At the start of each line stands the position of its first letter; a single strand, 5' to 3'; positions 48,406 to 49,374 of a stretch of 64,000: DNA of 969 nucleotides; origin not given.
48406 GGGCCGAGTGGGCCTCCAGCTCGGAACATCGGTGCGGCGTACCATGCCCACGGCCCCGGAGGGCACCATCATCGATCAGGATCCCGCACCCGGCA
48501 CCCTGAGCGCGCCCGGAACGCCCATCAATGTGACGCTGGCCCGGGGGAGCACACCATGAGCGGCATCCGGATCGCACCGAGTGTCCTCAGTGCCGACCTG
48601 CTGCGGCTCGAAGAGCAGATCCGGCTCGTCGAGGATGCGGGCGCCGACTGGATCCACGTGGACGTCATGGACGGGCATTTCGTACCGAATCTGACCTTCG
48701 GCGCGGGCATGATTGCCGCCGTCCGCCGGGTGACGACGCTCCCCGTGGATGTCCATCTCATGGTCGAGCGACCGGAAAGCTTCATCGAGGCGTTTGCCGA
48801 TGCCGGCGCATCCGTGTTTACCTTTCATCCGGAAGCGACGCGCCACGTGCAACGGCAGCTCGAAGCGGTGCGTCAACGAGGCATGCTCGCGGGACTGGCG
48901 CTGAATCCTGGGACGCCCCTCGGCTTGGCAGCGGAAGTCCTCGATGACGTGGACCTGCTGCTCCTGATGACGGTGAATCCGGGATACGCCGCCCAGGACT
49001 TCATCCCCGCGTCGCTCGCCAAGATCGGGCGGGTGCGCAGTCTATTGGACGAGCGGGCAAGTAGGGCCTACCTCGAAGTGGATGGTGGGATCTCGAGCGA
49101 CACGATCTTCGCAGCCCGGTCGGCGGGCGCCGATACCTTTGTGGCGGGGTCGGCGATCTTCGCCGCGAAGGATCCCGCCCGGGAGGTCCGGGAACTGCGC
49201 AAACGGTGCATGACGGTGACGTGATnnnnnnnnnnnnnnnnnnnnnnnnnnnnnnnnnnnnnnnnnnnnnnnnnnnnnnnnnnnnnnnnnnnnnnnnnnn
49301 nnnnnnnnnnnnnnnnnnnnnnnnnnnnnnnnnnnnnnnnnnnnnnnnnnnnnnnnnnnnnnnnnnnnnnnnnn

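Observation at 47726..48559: PASTA-only membrane protein occupies the PrkC slot of a conserved def-fmt-rsmB-...-rpe locus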

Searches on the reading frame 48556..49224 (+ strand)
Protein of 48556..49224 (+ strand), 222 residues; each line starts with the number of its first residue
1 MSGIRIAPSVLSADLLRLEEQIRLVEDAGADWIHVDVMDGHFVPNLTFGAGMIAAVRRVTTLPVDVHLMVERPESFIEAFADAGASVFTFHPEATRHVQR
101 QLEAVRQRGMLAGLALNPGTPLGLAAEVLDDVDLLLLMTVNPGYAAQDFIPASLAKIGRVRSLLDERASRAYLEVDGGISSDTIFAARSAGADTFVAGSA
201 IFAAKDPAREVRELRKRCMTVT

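Call 3: search_protein_families(library=pfam, proteins=[window:48556-49224:+], max_evalue=0.01)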
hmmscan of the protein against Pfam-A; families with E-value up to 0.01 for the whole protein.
window:48556-49224:+ (222 aa): 2 families
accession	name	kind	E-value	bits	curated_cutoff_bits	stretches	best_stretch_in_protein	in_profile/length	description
PF00834.25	Ribul_P_3_epim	-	7.1e-76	254.5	21.1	1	6-202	2-198/198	Ribulose-phosphate 3 epimerase family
PF00215.30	OMPdecase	-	0.00066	20.1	27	1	173-213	179-220/221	Orotidine 5'-phosphate decarboxylase / HUMPS family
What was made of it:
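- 48556..49224 (+): rpe (ribulose-phosphate 3-epimerase). Its ATG overlaps the stop of X. It is the most widely conserved neighbour of PASTA-only genes. Pfam Ribul_P_3_epim, E=7e-76 (call 3).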

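Call 47: find_related_loci(query=A3, collection=metagenome_contigs, flank=7000)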
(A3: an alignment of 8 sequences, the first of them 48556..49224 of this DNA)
Query A3 (222 aa) in metagenome_contigs; peptide patterns used: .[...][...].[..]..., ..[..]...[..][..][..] (x = any residue, [..] = any of these).
600 stretches matched a pattern (row limit reached: there are more); 599 encode a relative of the query (tblastn E <= 1e-3); the best 80 are kept; 80 distinct loci.
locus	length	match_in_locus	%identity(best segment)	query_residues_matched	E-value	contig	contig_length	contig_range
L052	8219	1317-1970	67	2-219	5e-98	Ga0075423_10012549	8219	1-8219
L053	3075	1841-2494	70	4-221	1e-99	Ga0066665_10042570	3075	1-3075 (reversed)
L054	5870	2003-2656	67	2-219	3e-96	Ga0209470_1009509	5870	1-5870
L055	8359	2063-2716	67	2-219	2e-95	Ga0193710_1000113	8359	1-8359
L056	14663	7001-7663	67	1-221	4e-95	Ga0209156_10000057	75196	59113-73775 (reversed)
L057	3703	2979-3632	70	2-219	3e-95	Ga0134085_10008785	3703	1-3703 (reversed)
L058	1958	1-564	76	31-218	2e-97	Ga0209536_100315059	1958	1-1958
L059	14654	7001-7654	70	2-219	2e-92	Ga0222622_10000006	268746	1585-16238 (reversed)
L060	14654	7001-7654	69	4-221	2e-92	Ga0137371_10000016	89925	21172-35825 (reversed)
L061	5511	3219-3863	58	4-218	2e-82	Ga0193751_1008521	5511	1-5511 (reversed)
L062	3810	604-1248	57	4-218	2e-80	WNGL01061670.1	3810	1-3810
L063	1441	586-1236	58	2-218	3e-85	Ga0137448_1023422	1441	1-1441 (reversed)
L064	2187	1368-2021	52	1-216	9e-79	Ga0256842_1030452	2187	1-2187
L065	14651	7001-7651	47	4-220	2e-72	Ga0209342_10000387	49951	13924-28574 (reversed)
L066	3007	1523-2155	51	5-215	8e-73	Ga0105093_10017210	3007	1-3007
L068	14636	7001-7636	50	4-215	3e-72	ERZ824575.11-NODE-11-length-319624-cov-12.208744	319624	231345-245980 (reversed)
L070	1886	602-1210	55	1-203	5e-75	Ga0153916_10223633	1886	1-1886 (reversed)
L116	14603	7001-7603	50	6-206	4e-66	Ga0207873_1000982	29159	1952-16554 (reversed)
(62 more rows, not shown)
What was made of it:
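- The sample was biased towards Rpe sequences resembling the window's (call 47).
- Tried and rejected: The cross-phylum result came from anchoring on Rpe instead (call 47).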

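Call 59: find_homologous_proteins(query=A5, max_evalue=0.00001)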
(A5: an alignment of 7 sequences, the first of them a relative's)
Query A5 (7 sequences) (241 aa, profile of the alignment): 1998 proteins with E <= 0.00001 among 8000 candidates; the best 120 are listed.
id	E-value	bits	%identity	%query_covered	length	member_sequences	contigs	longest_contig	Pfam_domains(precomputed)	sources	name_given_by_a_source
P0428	8.5e-91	322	90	100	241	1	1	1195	PF03793.25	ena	-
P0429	1.1e-90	321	91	100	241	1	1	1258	PF03793.25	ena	-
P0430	2.8e-90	320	89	100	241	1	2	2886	PF03793.25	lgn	-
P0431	3.5e-90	319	89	100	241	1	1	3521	PF03793.25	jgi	jgi:serine/threonine-protein kinase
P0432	1.7e-89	317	90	100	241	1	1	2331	PF03793.25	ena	-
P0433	2.1e-89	317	88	100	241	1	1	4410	PF03793.25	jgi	jgi:serine/threonine-protein kinase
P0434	5.1e-89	316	91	100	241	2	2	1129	PF03793.25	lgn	-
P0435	5.6e-89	316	89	100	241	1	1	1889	PF03793.25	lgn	-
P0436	7.9e-89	315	86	100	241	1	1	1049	PF03793.25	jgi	jgi:serine/threonine-protein kinase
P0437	9.3e-89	315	35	82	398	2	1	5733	PF03793.25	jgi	jgi:serine/threonine-protein kinase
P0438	1.5e-88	314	86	100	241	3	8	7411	PF03793.25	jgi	jgi:beta-lactam-binding protein with PASTA domain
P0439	1.8e-88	314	26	83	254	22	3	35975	PF03793.25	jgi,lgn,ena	-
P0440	2.0e-88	314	89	100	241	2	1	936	PF03793.25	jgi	jgi:serine/threonine-protein kinase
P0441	2.7e-88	313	89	100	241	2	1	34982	PF03793.25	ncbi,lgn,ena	-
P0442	5.0e-88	312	92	100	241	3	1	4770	PF03793.25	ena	-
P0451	6.0e-86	306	27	95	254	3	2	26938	PF03793.25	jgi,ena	-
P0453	2.2e-85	304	25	83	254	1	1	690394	PF03793.25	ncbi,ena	-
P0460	4.7e-85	303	26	98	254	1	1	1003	PF03793.25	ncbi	-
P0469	1.6e-84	301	73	99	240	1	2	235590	PF03793.25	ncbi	ncbi:MAG: PASTA domain-containing protein [Vicinamibacterales bacterium]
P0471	2.1e-84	301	27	82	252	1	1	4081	PF03793.25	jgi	jgi:eukaryotic-like serine/threonine-protein kinase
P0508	4.0e-83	296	24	83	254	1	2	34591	PF03793.25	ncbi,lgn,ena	-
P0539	2.2e-82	294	25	95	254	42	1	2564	PF03793.25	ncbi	-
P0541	2.6e-82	294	26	98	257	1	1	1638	PF03793.25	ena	-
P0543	3.0e-82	294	26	83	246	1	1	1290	PF03793.25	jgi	jgi:serine/threonine-protein kinase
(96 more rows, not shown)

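Call 60: find_encoding_contigs(protein=P0469, flank=7000, max_places=1)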
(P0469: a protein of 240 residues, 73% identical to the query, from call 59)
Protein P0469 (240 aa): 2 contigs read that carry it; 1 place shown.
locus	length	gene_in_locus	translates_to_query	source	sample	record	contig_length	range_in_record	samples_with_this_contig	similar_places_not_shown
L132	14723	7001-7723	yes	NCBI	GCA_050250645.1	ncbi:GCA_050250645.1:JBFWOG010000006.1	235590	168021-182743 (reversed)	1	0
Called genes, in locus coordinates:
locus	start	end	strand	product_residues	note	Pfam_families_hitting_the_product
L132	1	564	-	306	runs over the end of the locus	PF19300:BPD_transp_1_N, PF00528:BPD_transp_1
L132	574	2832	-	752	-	PF00158:Sigma54_activat, PF14532:Sigma54_activ_2, PF07728:AAA_5 (weak), PF25601:AAA_lid_14, PF02954:HTH_8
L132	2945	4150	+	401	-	PF01264:Chorismate_synt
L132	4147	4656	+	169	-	PF01327:Pep_deformylase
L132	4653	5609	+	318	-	PF00551:Formyl_trans_N, PF02911:Formyl_trans_C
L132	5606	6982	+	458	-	PF01029:NusB, PF22458:RsmF-B_ferredox, PF01189:Methyltr_RsmB-F, PF13649:Methyltransf_25 (weak), PF13847:Methyltransf_31 (weak)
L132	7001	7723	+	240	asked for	PF03793:PASTA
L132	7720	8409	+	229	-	PF00834:Ribul_P_3_epim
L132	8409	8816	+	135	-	PF13279:4HBT_2, PF03061:4HBT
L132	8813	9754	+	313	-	PF01073:3Beta_HSD, PF01370:Epimerase, PF04321:RmlD_sub_bind, PF16363:GDP_Man_Dehyd, PF07993:NAD_binding_4 (weak)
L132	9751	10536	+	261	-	PF13512:TPR_18, PF13525:YfiO, PF07719:TPR_2 (faint), PF13174:TPR_6 (faint)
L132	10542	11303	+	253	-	-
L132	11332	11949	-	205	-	PF01066:CDP-OH_P_transf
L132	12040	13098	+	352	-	PF00483:NTP_transferase, PF12804:NTP_transf_3, PF00132:Hexapep (faint), PF25084:LbH_EIF2B, PF25087:GMPPB_C, PF24894:Hexapep_GlmU (weak)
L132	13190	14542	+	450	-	PF02878:PGM_PMM_I, PF02879:PGM_PMM_II, PF02880:PGM_PMM_III, PF00408:PGM_PMM_IV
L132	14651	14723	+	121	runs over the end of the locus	-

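Call 61: find_encoding_contigs(protein=P0453, flank=7000, max_places=1)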
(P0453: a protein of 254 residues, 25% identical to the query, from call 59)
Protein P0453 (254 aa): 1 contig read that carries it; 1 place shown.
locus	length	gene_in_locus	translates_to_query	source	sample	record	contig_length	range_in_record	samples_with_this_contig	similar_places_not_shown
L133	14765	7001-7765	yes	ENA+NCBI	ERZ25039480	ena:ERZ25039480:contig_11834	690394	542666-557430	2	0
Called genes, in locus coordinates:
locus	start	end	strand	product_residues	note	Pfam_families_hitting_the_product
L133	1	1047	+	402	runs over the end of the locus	PF13742:tRNA_anti_2, PF01336:tRNA_anti-codon, PF02601:Exonuc_VII_L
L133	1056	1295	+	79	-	PF02609:Exonuc_VII_S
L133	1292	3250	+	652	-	PF13292:DXP_synthase_N, PF00456:Transketolase_N (weak), PF02779:Transket_pyr, PF02780:Transketolase_C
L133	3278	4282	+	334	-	PF01408:GFO_IDH_MocA, PF02894:GFO_IDH_MocA_C, PF22725:GFO_IDH_MocA_C3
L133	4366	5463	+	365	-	PF00383:dCMP_cyt_deam_1, PF14437:MafB19-deam, PF01872:RibD_C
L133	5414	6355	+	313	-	PF13354:Beta-lactamase2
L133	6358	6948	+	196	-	PF00677:Lum_binding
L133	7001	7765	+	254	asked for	PF03793:PASTA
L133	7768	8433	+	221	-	PF00834:Ribul_P_3_epim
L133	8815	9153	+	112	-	PF00543:P-II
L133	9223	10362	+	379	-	PF07642:BBP2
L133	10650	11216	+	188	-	-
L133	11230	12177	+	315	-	PF00324:AA_permease, PF13520:AA_permease_2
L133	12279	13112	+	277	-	PF00481:PP2C, PF13672:PP2C_2, PF07228:SpoIIE (weak)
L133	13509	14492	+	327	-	PF00069:Pkinase, PF07714:PK_Tyr_Ser-Thr, PF01636:APH (faint), PF03109:ABC1 (weak)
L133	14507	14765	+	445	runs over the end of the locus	PF03951:Gln-synt_N, PF00120:Gln-synt_C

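Call 63: search_protein_families(library=ncbifam, proteins=[L133:13509-14492:+, L133:7001-7765:+, L132:7001-7723:+, L116:6195-6992:+, L068:4204-6117:+], max_evalue=0.00001)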
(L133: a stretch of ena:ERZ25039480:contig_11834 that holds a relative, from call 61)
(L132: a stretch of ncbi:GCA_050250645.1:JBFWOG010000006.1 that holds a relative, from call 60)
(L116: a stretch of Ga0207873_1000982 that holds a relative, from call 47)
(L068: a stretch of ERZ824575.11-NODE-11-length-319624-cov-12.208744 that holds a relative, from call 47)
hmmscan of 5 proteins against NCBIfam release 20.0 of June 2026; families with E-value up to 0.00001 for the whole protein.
L133:13509-14492:+ (327 aa): 14 families
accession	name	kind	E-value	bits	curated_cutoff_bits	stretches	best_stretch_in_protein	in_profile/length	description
NF033483.0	PknB_PASTA_kin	equivalog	1.6e-79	268.4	450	1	16-281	9-272/563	Stk1 family PASTA domain-containing Ser/Thr kinase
NF052427.1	StpK7MSMEG_1200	equivalog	1.6e-53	182.2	900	1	12-288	5-279/601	serine/threonine protein kinase StpK7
NF047741.1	antiphage_MADS6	equivalog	1.7e-48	165.6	460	2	110-279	295-462/612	methylation-associated defense system protein kinase MAD6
TIGR03903.1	TOMM_kin_cyc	equivalog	1.4e-39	135.8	705.75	1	38-273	2-243/1267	TOMM system kinase/cyclase fusion protein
NF009651.0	PRK13184.1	equivalog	6.2e-34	117.1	839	1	14-276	2-289/932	serine/threonine-protein kinase PknD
NF038150.1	lanthi_synth_IV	equivalog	6.4e-28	97.5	650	1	14-276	189-455/851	class IV lanthionine synthetase LanL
NF053615.1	SerThrKinAfsKStmc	equivalog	8.4e-23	80.9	1300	1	15-227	14-223/809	protein serine/threonine kinase AfsK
NF033442.0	BREX_PglW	equivalog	1.2e-19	69.6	990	1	59-278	255-487/1391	BREX system serine/threonine kinase PglW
NF038151.1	lanthi_synth_III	equivalog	2.6e-14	52.6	575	1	16-219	222-431/833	class III lanthionine synthetase LanKC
NF043056.1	T4SS_LegK1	equivalog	5.4e-11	41.8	550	1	130-210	205-283/516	Dot/Icm T4SS effector kinase LegK1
TIGR03724.2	arch_bud32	equivalog_domain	2e-10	40.5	125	1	87-166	66-136/193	KEOPS complex kinase/ATPase Bud32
NF011463.0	PRK14879.1-4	equivalog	1.2e-07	31.4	188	1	86-166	90-165/237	Kae1-associated kinase Bud32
NF007174.0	PRK09605.1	equivalog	3.2e-07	29.2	447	1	57-166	379-478/535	bifunctional N(6)-L-threonylcarbamoyladenine synthase/serine/threonine protein kinase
NF011464.0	PRK14879.1-7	equivalog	7.4e-06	25.8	246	0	91-164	83-152/221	Kae1-associated kinase Bud32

L133:7001-7765:+ (254 aa): 1 family
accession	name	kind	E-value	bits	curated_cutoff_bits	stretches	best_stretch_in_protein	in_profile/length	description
NF033483.0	PknB_PASTA_kin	equivalog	1e-32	113.9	450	1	8-241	328-562/563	Stk1 family PASTA domain-containing Ser/Thr kinase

L132:7001-7723:+ (240 aa): 1 family
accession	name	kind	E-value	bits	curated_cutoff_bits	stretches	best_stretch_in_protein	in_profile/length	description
NF033483.0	PknB_PASTA_kin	equivalog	1.8e-32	113.1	450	1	14-239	338-563/563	Stk1 family PASTA domain-containing Ser/Thr kinase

L116:6195-6992:+ (265 aa): 2 families
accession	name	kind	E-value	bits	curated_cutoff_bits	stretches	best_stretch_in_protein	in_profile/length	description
NF033483.0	PknB_PASTA_kin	equivalog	5.5e-40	137.9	450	1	26-252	337-562/563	Stk1 family PASTA domain-containing Ser/Thr kinase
TIGR02214.1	spoVD_pbp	equivalog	1.2e-06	27.2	688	0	51-115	577-634/636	stage V sporulation protein D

L068:4204-6117:+ (638 aa): 19 families
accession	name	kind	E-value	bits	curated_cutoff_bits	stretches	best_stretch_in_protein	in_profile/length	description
NF033483.0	PknB_PASTA_kin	equivalog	4.2e-175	584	450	1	4-563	2-563/563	Stk1 family PASTA domain-containing Ser/Thr kinase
NF052427.1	StpK7MSMEG_1200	equivalog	1.5e-59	202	900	1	10-297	8-297/601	serine/threonine protein kinase StpK7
NF047741.1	antiphage_MADS6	equivalog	2e-53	181.9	460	2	112-286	302-474/612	methylation-associated defense system protein kinase MAD6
TIGR03903.1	TOMM_kin_cyc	equivalog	1.1e-47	162.7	705.75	1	35-269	4-246/1267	TOMM system kinase/cyclase fusion protein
NF009651.0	PRK13184.1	equivalog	1.2e-47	162.5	839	1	9-269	2-289/932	serine/threonine-protein kinase PknD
NF053615.1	SerThrKinAfsKStmc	equivalog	1.9e-36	126.1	1300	1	11-337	15-339/809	protein serine/threonine kinase AfsK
NF038150.1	lanthi_synth_IV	equivalog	1.4e-26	93.1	650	1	5-299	185-486/851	class IV lanthionine synthetase LanL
NF033442.0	BREX_PglW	equivalog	4.2e-25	87.7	990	2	3-147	506-647/1391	BREX system serine/threonine kinase PglW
NF058632.1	SerThrKinPrkT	equivalog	6.1e-21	74.7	280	1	5-146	17-154/322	serine/threonine protein kinase PrkT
NF038151.1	lanthi_synth_III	equivalog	7.8e-15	54.3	575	1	13-227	224-449/833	class III lanthionine synthetase LanKC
NF043056.1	T4SS_LegK1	equivalog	7.4e-13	47.9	550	1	45-202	114-282/516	Dot/Icm T4SS effector kinase LegK1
NF011463.0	PRK14879.1-4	equivalog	5.4e-11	42.4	188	1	80-162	89-166/237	Kae1-associated kinase Bud32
TIGR03724.2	arch_bud32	equivalog_domain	1.5e-10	40.9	125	1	74-160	60-135/193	KEOPS complex kinase/ATPase Bud32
NF011460.0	PRK14879.1-1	equivalog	1.9e-08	33.7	199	1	83-162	85-163/232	Kae1-associated kinase Bud32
NF011461.0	PRK14879.1-2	equivalog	1.1e-07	31.8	372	1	48-158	42-148/225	Kae1-associated kinase Bud32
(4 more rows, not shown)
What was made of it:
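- On PASTA Ser/Thr kinase (NF033483, PrkC/PknB/StkP/Stk1): The positive control L068 scores 584 bits (call 63).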

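Call 69: list_cluster_members(proteins=[P0453, P0460, P0508, P0539, P0439, P0437, P0451, P0471, P0543, P0541])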
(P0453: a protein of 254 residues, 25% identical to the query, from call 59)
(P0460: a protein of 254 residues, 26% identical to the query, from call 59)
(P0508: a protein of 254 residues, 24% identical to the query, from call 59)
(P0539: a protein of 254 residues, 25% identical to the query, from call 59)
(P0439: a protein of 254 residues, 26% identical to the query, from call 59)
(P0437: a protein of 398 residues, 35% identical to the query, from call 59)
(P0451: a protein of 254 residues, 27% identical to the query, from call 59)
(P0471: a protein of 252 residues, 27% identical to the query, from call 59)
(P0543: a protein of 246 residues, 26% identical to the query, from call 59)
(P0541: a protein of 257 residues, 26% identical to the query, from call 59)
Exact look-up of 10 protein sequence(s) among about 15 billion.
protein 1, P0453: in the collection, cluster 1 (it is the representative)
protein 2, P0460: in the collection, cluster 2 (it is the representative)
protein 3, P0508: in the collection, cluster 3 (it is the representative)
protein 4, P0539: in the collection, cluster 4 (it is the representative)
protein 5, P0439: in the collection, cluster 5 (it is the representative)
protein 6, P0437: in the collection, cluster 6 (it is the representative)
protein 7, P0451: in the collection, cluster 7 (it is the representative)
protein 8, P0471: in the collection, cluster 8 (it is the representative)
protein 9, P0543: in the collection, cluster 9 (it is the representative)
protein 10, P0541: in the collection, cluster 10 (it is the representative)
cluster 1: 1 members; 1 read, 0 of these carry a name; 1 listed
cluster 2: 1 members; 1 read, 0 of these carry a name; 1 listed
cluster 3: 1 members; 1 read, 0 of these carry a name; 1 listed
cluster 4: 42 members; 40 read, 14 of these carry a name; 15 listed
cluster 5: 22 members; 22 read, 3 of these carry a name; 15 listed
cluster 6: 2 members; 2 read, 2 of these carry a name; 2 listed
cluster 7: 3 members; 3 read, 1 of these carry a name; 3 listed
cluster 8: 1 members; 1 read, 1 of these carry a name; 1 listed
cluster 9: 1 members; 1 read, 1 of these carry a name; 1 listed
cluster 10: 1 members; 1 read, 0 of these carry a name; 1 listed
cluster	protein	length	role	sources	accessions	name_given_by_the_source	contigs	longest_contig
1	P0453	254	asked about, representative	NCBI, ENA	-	-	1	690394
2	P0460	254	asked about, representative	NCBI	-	-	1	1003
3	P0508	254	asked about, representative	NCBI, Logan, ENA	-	-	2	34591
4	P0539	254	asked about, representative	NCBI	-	-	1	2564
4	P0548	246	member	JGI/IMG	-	serine/threonine-protein kinase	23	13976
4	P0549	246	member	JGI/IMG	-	serine/threonine-protein kinase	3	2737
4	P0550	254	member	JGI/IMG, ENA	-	serine/threonine-protein kinase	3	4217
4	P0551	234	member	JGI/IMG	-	serine/threonine-protein kinase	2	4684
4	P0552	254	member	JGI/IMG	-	serine/threonine-protein kinase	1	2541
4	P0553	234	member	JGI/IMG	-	serine/threonine-protein kinase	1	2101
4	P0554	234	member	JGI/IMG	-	serine/threonine-protein kinase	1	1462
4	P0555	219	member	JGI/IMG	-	serine/threonine-protein kinase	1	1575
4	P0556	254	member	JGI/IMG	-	serine/threonine-protein kinase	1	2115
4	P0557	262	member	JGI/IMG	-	serine/threonine-protein kinase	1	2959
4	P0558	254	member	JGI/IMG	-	serine/threonine-protein kinase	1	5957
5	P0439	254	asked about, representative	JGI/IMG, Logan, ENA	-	-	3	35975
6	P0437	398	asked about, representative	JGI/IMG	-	serine/threonine-protein kinase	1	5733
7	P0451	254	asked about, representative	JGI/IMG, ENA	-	-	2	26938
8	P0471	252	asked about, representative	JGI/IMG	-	eukaryotic-like serine/threonine-protein kinase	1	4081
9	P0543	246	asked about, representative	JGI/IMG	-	serine/threonine-protein kinase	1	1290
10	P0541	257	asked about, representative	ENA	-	-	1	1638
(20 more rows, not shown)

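Call 72: search_protein_families(library=pfam, proteins=[L133:12279-13112:+, L070:1-537:+, L116:7706-8803:+, L116:8805-9623:+], max_evalue=0.001)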
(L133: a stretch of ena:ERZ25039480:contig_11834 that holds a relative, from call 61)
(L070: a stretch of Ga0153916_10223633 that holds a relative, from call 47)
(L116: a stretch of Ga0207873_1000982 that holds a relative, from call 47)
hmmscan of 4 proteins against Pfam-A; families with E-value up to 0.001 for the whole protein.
L133:12279-13112:+ (277 aa): 3 families
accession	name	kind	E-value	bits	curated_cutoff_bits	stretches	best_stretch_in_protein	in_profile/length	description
PF00481.26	PP2C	-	2.6e-19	70.3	20.3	1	17-242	8-254/255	Protein phosphatase 2C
PF13672.11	PP2C_2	-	9.9e-11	42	24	1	22-215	10-186/209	Protein phosphatase 2C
PF07228.17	SpoIIE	-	1.1e-07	32.4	25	1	161-248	93-189/192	Stage II sporulation protein E (SpoIIE)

L070:1-537:+ (179 aa): 2 families
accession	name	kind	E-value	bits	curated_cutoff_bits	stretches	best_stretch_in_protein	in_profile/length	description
PF00069.31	Pkinase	-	5.2e-13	49.4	31.7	1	2-90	158-254/263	Protein kinase domain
PF07714.23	PK_Tyr_Ser-Thr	-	3e-08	33.7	23.1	1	6-89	169-250/258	Protein tyrosine and serine/threonine kinase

L116:7706-8803:+ (365 aa): 1 family
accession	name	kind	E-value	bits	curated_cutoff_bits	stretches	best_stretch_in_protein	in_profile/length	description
PF00809.28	Pterin_bind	-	3e-84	282.9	25.5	1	109-348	1-244/244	Pterin binding enzyme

L116:8805-9623:+ (272 aa): 2 families
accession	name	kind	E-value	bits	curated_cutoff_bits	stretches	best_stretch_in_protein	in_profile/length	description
PF02457.21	DAC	-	3e-38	130.5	27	1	117-236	2-119/119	DisA bacterial checkpoint controller nucleotide-binding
PF19293.4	CdaA_N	-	6.2e-12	46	23.8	1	10-87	3-81/81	CdaA N-terminal transmembrane domain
